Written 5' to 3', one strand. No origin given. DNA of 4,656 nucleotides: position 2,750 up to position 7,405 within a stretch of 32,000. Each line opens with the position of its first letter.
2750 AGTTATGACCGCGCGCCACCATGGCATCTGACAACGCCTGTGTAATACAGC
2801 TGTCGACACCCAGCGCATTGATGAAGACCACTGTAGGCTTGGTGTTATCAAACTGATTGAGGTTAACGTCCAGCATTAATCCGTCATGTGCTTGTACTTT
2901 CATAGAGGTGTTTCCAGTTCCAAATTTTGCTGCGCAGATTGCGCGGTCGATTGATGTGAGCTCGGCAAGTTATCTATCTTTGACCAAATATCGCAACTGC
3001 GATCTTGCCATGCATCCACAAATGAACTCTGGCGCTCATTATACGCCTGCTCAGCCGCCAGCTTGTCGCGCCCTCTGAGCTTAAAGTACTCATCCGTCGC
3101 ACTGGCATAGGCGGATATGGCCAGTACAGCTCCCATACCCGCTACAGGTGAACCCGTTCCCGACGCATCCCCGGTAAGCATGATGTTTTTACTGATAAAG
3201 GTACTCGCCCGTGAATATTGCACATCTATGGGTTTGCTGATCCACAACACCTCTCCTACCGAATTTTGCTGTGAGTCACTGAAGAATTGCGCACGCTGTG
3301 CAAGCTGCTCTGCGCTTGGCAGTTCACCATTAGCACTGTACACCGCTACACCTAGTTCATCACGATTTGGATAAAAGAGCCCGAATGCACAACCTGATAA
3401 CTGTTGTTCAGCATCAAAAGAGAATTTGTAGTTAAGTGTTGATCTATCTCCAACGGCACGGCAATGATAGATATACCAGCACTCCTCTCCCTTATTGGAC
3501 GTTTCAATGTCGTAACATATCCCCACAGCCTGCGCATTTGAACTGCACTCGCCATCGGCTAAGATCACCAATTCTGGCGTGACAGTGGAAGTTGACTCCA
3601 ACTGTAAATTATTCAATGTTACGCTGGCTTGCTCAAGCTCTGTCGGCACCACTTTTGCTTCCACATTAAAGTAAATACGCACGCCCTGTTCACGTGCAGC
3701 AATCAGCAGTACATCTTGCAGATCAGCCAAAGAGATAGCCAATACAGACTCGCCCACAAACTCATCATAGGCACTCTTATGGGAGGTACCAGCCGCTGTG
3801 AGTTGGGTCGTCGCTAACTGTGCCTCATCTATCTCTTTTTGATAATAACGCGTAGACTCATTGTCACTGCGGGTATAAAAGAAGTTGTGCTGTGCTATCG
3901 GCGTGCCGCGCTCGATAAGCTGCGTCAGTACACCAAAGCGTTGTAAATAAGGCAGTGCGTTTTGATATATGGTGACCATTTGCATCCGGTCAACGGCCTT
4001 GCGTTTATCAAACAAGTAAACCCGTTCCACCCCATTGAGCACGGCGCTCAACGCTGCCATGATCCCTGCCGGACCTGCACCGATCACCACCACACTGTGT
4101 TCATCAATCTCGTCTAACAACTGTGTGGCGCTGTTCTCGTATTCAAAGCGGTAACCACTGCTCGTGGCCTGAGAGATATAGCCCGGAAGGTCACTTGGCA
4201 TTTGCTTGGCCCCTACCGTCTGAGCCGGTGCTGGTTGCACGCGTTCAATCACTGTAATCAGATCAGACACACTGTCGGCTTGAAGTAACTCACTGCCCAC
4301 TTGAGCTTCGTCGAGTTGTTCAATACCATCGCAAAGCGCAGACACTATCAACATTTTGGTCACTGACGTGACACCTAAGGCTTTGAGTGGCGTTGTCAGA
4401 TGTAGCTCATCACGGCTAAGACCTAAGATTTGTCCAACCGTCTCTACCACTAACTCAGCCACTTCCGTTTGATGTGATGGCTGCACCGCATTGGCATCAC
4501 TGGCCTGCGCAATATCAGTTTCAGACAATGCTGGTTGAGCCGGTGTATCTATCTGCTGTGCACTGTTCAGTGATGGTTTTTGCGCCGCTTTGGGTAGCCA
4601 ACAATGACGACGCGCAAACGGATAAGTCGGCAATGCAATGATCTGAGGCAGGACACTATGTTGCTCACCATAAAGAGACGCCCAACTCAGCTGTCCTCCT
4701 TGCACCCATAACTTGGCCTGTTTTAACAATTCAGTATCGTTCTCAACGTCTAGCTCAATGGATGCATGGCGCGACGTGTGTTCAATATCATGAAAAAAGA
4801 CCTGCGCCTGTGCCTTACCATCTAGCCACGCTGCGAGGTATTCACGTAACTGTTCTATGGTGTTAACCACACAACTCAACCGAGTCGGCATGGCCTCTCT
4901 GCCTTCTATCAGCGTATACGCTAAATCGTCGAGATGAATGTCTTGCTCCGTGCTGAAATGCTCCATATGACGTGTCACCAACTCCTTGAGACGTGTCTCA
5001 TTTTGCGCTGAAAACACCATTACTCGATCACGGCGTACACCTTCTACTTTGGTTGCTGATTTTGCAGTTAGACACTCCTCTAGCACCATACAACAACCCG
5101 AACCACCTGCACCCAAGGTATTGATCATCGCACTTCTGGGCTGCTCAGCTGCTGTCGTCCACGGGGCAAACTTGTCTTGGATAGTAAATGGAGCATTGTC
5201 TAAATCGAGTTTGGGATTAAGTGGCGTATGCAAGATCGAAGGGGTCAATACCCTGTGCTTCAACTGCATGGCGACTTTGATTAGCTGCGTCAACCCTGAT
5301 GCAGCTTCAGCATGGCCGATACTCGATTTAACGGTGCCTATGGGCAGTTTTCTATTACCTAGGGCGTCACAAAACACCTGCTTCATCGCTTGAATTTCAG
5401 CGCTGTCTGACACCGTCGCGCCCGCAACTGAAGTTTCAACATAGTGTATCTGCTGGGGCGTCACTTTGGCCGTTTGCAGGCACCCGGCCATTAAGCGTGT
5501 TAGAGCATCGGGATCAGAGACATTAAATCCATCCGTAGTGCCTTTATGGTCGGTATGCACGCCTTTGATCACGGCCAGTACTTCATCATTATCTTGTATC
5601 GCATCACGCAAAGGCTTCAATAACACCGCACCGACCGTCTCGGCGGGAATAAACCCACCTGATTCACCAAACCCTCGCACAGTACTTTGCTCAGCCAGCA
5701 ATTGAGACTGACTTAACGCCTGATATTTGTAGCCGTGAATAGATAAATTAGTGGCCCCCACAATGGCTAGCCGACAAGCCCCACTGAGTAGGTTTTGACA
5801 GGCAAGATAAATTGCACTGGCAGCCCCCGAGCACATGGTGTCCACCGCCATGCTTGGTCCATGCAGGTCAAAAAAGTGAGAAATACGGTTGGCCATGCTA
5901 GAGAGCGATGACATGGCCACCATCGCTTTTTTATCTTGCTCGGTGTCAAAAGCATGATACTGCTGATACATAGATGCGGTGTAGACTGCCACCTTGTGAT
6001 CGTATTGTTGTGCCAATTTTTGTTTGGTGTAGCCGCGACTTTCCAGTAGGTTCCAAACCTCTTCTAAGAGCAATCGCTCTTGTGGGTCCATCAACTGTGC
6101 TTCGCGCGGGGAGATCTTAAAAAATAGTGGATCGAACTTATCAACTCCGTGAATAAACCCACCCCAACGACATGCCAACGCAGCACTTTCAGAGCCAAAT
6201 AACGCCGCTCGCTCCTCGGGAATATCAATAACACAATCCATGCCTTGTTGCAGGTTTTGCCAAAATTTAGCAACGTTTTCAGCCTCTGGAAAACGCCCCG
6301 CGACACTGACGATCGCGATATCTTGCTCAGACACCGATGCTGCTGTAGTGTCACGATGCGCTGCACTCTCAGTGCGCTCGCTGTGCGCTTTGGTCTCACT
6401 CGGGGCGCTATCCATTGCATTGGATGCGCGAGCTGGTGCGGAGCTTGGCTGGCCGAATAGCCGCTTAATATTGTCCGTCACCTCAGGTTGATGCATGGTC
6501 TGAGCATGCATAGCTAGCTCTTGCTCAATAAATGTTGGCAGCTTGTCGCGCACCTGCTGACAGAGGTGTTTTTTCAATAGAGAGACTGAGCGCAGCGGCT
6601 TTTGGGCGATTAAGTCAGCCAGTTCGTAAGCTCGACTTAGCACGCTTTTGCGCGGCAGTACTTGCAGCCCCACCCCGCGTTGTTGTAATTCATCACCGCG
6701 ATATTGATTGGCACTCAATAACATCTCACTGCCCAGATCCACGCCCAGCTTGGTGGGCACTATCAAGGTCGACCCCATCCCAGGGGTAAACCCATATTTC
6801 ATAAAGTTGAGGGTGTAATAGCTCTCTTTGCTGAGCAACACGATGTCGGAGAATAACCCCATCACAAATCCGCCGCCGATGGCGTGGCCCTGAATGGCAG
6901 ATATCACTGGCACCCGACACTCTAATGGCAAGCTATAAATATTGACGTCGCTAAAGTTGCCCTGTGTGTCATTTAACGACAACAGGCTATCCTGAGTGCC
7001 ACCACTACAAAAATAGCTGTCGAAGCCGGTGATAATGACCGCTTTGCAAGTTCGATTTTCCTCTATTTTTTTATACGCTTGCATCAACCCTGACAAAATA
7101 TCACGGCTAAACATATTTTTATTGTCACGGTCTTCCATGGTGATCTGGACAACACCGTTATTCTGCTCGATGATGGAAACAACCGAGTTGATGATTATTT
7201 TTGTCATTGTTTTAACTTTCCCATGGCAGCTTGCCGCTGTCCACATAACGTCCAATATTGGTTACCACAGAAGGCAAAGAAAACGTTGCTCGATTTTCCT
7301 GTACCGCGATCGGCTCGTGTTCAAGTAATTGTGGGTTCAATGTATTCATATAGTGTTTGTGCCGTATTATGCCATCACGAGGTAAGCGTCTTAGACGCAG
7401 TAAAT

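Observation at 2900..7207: Four-domain fusion ECH2-KS0-ACP-flavin monooxygenase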

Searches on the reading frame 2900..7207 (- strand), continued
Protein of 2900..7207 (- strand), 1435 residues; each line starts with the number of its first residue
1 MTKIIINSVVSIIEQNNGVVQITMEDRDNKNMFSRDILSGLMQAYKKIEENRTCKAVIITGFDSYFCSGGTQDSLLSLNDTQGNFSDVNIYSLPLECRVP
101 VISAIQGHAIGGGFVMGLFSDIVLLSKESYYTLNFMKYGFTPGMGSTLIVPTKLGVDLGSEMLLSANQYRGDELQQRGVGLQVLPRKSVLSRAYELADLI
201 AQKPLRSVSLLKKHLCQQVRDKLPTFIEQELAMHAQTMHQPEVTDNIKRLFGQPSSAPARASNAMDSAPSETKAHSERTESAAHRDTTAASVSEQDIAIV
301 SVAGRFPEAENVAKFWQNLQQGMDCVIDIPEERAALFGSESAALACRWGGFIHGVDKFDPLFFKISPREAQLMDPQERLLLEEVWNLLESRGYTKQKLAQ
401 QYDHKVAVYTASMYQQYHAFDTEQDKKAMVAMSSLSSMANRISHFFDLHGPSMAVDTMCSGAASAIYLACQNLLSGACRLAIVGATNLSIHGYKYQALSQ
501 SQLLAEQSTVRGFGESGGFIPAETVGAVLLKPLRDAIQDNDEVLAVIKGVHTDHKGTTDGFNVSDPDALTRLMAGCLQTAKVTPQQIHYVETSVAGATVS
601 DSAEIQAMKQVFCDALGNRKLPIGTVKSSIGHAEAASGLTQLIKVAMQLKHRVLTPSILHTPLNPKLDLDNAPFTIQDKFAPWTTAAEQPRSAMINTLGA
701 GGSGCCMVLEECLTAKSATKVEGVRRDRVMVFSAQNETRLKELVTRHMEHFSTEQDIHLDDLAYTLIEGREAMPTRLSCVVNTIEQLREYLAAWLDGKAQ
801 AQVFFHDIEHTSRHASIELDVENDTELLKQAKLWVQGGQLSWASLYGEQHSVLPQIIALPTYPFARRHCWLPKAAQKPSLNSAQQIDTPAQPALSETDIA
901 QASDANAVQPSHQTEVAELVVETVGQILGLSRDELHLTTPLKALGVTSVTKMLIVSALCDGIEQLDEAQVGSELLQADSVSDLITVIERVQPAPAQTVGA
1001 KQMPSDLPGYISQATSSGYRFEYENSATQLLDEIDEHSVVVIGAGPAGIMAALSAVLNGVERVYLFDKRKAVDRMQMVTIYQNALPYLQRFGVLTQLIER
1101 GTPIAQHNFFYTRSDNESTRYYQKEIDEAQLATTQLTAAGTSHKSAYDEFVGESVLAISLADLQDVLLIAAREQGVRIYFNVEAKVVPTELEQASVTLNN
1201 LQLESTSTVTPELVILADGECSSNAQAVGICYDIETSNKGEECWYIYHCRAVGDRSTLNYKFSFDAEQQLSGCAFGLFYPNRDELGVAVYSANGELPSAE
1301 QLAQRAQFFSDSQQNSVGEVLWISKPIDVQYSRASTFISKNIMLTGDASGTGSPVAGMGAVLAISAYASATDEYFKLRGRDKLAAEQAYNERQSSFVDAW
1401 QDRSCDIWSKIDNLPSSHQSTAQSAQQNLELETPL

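Call 56: find_encoding_contigs(protein=P0019, flank=3000, max_places=1)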
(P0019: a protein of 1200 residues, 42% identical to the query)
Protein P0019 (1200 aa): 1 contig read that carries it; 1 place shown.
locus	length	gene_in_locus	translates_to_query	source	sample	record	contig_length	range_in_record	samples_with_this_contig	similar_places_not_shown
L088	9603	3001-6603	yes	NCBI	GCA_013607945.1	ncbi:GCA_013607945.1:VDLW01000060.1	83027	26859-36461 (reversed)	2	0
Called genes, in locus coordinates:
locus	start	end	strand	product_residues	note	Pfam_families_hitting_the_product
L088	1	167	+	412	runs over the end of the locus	PF00109:ketoacyl-synt, PF02801:Ketoacyl-synt_C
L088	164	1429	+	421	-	PF01154:HMG_CoA_synt_N, PF08540:HMG_CoA_synt_C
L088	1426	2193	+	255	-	PF00378:ECH_1, PF16113:ECH_2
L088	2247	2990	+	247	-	PF00378:ECH_1, PF16113:ECH_2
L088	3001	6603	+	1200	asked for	PF00109:ketoacyl-synt, PF02801:Ketoacyl-synt_C, PF01266:DAO (faint), PF16197:KAsynt_C_assoc (weak), PF22336:RhiE-like_linker, PF22621:CurL-like_PKS_C, PF01494:FAD_binding_3, PF07992:Pyr_redox_2 (faint)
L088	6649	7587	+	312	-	PF12146:Hydrolase_4 (weak), PF00561:Abhydrolase_1, PF12697:Abhydrolase_6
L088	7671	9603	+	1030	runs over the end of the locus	PF00133:tRNA-synt_1, PF09334:tRNA-synt_1g (weak), PF08264:Anticodon_1, PF19302:DUF5915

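Call 57: find_encoding_contigs(protein=P0021, flank=3000, max_places=1)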
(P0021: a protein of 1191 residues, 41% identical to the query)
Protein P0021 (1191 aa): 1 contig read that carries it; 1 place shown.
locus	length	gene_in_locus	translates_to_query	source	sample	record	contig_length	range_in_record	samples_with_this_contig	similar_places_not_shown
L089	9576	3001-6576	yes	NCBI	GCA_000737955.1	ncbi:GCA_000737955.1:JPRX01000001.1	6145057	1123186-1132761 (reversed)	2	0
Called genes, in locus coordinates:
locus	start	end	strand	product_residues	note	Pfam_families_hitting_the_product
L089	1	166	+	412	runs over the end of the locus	PF00109:ketoacyl-synt, PF02801:Ketoacyl-synt_C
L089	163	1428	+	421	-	PF01154:HMG_CoA_synt_N, PF08540:HMG_CoA_synt_C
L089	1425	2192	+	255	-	PF00378:ECH_1, PF16113:ECH_2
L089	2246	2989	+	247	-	PF00378:ECH_1, PF16113:ECH_2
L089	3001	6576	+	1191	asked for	PF00109:ketoacyl-synt, PF02801:Ketoacyl-synt_C, PF16197:KAsynt_C_assoc, PF22336:RhiE-like_linker, PF22621:CurL-like_PKS_C, PF01266:DAO (faint), PF01494:FAD_binding_3, PF07992:Pyr_redox_2 (faint)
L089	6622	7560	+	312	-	PF12146:Hydrolase_4, PF00561:Abhydrolase_1, PF12697:Abhydrolase_6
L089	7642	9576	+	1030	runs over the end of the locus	PF00133:tRNA-synt_1, PF09334:tRNA-synt_1g (weak), PF08264:Anticodon_1, PF19302:DUF5915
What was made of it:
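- Closest known: MmpE. Different: ECH2 is a separate gene (mupK) ending 10 nt before mmpE (calls 56, 57).
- In Pseudomonas mup clusters the two genes are separate and only 10 nt apart (calls 56, 57).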

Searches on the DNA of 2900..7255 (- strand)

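Call 7: search_dna_similar(query=window:2900-7255:-, collection=plasmids, mode=near)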
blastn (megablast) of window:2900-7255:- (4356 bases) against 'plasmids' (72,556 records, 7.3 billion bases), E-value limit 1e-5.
No match.
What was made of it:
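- Tried and rejected: Megablast of the ORF against PLSDB plasmids found nothing (call 7). pTML1 is either absent or too diverged at the DNA level.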

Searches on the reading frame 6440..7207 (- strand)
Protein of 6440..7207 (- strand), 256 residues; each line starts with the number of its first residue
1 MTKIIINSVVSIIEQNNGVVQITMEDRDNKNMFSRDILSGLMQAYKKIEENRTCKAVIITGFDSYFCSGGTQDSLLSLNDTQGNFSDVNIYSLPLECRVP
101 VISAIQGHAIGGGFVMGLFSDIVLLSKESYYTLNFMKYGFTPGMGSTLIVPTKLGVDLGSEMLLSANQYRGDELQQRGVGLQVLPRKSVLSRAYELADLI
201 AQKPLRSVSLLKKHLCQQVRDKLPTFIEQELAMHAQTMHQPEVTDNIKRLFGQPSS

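Call 59: search_solved_structures(query=window:6440-7207:-, max_evalue=1e-30, show_alignments=5)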
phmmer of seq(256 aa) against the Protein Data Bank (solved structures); distinct sequences matched with E-value up to 1e-30: 6.
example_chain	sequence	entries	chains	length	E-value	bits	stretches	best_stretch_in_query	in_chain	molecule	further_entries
4q1g_A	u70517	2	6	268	2.7e-87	295.5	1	6-252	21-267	Polyketide biosynthesis enoyl-CoA isomerase PksI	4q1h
4q1i_A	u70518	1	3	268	5.2e-87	294.6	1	6-252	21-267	Polyketide biosynthesis enoyl-CoA isomerase PksI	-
4q1k_A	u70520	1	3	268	5.2e-87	294.6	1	6-252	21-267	polyketide biosynthesis enoyl-CoA isomerase PksI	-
4q1j_A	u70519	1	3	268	6.8e-86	291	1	6-252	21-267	Polyketide biosynthesis enoyl-CoA isomerase PksI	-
2q35_A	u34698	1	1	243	6.5e-62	212.5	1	7-249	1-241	CurF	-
2q2x_A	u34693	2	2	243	6.9e-62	212.4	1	7-249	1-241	CurF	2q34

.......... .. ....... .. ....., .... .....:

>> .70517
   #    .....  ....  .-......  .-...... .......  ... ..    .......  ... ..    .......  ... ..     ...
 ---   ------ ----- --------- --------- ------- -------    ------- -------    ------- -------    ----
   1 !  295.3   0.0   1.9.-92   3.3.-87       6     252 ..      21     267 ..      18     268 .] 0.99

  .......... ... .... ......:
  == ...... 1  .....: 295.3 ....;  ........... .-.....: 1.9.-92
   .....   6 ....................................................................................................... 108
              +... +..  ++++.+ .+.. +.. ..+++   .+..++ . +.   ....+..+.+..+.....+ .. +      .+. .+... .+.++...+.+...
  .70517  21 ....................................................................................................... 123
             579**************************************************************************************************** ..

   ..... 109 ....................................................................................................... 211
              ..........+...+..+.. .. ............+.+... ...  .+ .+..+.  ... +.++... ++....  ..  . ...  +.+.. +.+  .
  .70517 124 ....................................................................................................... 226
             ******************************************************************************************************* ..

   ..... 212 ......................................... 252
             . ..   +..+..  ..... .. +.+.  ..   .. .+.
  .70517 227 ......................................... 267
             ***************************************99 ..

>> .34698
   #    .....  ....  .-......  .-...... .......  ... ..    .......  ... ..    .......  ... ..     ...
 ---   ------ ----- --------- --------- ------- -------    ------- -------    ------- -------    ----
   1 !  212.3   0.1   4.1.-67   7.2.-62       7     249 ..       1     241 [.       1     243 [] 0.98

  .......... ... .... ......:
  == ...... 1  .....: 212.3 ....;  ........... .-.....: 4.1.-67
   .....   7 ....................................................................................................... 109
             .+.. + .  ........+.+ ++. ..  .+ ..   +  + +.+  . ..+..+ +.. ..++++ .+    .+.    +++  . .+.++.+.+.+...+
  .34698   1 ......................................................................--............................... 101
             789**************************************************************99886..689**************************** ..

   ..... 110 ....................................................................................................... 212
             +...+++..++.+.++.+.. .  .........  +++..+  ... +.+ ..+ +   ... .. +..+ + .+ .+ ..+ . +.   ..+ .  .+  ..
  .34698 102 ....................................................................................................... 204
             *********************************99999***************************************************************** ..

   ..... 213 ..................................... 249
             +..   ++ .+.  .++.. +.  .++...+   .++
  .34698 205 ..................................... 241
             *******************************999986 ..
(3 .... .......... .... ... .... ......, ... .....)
